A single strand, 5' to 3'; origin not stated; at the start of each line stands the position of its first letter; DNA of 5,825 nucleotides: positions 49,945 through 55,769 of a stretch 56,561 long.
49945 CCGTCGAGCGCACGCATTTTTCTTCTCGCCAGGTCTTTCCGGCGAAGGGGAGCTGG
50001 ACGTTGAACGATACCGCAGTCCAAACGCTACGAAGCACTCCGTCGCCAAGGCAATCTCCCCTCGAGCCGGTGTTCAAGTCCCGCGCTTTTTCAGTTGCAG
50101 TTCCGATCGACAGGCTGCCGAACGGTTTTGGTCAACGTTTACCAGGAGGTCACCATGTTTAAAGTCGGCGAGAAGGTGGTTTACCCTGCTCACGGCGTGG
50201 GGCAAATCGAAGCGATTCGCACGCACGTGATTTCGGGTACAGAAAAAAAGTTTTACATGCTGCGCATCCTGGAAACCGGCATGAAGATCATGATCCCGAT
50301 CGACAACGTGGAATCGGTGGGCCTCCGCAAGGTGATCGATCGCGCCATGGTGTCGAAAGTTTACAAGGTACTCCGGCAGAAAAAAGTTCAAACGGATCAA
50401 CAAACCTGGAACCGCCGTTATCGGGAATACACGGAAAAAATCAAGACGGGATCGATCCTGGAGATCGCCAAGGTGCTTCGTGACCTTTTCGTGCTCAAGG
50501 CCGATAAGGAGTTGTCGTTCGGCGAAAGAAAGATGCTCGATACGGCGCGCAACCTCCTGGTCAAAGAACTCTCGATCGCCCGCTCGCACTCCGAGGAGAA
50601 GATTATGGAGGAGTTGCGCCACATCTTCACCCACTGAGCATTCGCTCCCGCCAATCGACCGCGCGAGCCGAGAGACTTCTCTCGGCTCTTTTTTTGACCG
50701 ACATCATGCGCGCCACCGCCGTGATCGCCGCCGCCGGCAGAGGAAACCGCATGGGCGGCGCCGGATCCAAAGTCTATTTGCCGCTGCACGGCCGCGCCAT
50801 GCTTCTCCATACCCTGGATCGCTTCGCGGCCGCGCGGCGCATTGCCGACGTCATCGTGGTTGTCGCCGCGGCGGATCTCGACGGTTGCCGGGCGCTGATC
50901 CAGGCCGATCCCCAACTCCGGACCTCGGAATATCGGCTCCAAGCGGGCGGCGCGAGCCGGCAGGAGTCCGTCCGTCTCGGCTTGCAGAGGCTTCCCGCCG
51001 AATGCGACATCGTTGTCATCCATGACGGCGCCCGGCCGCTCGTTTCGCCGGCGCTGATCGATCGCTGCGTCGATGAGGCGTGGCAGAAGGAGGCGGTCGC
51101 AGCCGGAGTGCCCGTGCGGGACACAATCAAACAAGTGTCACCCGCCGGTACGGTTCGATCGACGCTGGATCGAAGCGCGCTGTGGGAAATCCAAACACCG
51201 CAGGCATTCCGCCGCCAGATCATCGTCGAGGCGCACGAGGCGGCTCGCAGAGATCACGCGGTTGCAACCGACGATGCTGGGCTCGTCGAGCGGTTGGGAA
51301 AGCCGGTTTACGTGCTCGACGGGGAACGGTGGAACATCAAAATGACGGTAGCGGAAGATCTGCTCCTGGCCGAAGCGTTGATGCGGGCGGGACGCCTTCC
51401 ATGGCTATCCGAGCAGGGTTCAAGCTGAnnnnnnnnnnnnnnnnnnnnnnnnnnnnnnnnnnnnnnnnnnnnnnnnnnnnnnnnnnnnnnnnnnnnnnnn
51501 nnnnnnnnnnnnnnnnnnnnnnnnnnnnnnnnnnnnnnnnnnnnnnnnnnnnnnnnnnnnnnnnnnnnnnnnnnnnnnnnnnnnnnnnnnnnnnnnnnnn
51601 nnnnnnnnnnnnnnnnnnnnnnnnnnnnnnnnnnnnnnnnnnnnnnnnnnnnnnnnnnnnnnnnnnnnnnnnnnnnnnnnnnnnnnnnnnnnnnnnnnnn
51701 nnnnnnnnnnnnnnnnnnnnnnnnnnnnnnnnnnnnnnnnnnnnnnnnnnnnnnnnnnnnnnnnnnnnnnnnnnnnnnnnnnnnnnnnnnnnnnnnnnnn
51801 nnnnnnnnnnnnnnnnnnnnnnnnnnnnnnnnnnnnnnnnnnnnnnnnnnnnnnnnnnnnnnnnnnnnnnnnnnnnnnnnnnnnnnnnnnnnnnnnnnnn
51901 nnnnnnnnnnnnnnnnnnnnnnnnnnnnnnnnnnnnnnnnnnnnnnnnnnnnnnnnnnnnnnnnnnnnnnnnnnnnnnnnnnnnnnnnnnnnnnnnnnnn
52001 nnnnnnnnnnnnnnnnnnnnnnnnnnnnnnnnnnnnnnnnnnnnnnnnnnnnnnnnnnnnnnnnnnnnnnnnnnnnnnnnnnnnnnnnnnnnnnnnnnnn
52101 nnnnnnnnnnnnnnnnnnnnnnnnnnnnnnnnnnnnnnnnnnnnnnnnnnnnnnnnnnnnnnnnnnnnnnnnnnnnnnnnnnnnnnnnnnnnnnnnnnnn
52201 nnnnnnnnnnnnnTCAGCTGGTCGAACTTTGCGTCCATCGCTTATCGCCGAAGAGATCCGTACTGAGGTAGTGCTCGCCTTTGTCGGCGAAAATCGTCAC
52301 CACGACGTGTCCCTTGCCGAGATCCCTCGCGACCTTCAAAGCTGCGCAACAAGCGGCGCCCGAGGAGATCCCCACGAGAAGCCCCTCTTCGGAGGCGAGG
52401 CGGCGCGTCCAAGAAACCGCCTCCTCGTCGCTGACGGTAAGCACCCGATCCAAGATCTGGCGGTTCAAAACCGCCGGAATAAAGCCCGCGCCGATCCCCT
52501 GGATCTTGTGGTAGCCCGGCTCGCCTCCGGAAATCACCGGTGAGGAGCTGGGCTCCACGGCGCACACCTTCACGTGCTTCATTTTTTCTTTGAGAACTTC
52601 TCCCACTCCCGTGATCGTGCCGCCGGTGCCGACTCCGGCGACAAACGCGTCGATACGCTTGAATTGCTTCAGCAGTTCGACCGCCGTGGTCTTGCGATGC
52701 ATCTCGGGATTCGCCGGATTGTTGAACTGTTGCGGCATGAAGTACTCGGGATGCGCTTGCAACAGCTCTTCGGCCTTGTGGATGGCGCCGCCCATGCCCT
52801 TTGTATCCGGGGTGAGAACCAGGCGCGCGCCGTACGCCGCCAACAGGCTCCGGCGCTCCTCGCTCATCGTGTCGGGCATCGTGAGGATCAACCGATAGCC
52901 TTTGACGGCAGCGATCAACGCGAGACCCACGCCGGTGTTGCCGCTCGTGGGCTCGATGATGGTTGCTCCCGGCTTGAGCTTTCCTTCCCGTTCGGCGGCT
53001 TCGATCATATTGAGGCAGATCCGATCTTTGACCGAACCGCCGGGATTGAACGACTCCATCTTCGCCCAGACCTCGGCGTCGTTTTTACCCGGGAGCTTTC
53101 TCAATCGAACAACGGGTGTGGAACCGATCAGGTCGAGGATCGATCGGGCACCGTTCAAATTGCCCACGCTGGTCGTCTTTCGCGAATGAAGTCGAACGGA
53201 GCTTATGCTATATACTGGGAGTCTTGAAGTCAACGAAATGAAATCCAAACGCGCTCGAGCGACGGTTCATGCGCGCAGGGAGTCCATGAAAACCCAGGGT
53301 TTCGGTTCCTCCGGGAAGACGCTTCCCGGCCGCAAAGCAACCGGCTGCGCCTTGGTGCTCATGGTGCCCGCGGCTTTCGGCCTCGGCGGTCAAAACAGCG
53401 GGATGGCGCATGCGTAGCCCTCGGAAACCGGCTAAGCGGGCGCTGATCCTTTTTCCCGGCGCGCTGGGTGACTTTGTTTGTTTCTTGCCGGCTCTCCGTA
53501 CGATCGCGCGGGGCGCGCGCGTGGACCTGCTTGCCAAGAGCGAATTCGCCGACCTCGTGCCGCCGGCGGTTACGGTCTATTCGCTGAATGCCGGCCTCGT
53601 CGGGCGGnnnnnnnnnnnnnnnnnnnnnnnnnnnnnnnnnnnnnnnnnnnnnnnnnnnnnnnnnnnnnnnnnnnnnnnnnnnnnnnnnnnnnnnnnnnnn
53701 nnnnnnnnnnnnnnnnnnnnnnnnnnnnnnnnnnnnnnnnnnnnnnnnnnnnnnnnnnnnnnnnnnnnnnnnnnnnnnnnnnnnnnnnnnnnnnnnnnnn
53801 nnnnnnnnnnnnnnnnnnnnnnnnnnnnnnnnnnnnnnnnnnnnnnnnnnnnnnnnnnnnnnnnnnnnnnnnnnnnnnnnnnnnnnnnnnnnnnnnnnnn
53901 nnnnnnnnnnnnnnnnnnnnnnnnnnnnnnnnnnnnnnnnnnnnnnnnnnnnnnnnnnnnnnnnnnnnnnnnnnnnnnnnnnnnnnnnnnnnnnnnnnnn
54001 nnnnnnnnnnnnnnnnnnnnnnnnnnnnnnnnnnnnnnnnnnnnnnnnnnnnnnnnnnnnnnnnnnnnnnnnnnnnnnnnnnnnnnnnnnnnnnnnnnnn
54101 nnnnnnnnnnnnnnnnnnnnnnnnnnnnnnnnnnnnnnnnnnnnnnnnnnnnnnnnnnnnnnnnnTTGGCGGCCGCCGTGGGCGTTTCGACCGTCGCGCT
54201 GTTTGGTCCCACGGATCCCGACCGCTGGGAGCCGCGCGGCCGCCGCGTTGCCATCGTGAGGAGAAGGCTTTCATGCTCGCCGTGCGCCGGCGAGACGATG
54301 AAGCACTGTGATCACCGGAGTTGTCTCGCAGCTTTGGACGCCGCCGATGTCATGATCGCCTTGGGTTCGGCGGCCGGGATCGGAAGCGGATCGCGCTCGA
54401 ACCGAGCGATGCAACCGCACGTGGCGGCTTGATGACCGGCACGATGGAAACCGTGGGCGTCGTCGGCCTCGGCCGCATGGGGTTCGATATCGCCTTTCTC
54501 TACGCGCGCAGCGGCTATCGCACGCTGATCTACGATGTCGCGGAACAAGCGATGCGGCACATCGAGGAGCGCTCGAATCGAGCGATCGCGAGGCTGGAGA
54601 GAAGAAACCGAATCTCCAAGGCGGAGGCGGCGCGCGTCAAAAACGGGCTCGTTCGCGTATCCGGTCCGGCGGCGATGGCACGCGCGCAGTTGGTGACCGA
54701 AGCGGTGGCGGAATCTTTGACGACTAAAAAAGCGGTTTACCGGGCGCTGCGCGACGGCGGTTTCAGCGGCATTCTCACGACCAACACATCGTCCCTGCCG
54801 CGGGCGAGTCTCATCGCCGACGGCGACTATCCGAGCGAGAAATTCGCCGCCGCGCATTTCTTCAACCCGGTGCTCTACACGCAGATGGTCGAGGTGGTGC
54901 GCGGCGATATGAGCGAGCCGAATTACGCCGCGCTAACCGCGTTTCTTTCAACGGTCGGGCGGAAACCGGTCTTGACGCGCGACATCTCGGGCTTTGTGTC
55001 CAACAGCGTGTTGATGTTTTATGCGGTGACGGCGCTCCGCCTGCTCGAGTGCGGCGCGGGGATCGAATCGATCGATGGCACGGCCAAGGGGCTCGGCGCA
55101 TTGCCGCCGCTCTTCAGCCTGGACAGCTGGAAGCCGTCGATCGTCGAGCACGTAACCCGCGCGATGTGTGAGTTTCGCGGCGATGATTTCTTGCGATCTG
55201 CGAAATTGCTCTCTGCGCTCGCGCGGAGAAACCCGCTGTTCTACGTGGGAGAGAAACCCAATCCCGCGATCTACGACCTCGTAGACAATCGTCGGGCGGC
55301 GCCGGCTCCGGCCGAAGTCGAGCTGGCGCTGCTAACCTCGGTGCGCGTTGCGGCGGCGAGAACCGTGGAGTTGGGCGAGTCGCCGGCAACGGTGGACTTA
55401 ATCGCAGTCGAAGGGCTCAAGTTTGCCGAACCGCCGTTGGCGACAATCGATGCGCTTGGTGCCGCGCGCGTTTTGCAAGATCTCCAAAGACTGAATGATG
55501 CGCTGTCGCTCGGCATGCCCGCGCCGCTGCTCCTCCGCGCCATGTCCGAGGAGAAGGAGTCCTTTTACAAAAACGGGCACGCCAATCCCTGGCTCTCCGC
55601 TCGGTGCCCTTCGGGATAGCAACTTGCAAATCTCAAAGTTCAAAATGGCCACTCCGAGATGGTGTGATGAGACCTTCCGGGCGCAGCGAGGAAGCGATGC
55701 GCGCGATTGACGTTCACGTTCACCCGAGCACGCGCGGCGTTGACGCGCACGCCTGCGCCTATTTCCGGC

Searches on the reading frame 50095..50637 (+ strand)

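Call 80: search_protein_families(library=pfam, proteins=[window:50095-50637:+])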
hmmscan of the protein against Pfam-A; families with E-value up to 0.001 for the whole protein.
window:50095-50637:+ (180 aa): 2 families
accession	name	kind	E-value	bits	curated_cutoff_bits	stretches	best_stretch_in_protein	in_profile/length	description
PF21095.3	CarD_C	-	2.4e-31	108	23.1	1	88-174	1-86/87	CarD, C-terminal domain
PF02559.22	CarD_TRCF_RID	-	2.7e-18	66.2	23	1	22-81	1-57/57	CarD-like/TRCF RID domain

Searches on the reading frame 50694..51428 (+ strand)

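Call 35: search_protein_families(library=pfam, proteins=[window:50694-51428:+])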
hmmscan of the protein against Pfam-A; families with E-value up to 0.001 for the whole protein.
window:50694-51428:+ (244 aa): 2 families
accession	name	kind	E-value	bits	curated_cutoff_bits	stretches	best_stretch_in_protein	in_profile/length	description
PF01128.25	IspD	-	1.2e-61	208.7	27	1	8-231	2-220/221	2-C-methyl-D-erythritol 4-phosphate cytidylyltransferase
PF12804.13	NTP_transf_3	-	5.9e-11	43.2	27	1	9-143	1-124/160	MobA-like NTP transferase domain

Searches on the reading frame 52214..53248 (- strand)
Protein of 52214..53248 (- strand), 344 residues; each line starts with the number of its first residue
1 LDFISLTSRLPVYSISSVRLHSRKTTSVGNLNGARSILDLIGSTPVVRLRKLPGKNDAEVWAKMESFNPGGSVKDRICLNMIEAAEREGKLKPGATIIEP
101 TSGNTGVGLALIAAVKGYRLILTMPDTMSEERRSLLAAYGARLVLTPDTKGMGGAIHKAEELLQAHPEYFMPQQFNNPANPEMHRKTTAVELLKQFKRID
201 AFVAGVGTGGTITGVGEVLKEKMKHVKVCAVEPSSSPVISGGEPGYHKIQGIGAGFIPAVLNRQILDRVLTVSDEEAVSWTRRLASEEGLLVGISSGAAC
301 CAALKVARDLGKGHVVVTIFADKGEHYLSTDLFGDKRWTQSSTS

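Call 35: search_protein_families(library=pfam, proteins=[window:52214-53248:-])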
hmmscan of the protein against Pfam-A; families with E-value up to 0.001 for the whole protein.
window:52214-53248:- (344 aa): 1 family
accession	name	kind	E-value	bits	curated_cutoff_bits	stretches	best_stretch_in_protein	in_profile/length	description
PF00291.31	PALP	-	1.3e-79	268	35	1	38-321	2-294/295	Pyridoxal-phosphate dependent enzyme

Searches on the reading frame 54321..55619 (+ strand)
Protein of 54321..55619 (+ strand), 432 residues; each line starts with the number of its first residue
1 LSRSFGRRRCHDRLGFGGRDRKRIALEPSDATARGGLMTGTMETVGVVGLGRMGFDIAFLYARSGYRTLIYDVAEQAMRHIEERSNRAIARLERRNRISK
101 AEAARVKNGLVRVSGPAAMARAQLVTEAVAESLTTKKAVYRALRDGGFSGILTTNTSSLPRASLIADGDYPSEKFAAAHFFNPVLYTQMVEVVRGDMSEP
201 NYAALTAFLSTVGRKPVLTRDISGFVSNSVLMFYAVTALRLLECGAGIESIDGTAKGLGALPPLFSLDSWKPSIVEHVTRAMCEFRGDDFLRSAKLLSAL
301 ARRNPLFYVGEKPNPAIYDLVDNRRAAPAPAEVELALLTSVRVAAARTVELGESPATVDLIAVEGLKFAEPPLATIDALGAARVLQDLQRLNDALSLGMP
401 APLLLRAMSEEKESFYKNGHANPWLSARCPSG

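Call 35: search_protein_families(library=pfam, proteins=[window:54321-55619:+])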
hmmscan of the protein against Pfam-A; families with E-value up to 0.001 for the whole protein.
window:54321-55619:+ (432 aa): 3 families
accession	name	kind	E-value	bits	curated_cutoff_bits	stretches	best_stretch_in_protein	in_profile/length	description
PF02737.24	3HCDH_N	-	1e-34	120.5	22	1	44-221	1-179/180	3-hydroxyacyl-CoA dehydrogenase, NAD binding domain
PF00725.27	3HCDH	-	7.8e-10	39.6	22.1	1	224-303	1-83/97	3-hydroxyacyl-CoA dehydrogenase, C-terminal domain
PF03446.21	NAD_binding_2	-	0.00012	22.6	21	1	44-90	1-47/161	NAD binding domain of 6-phosphogluconate dehydrogenase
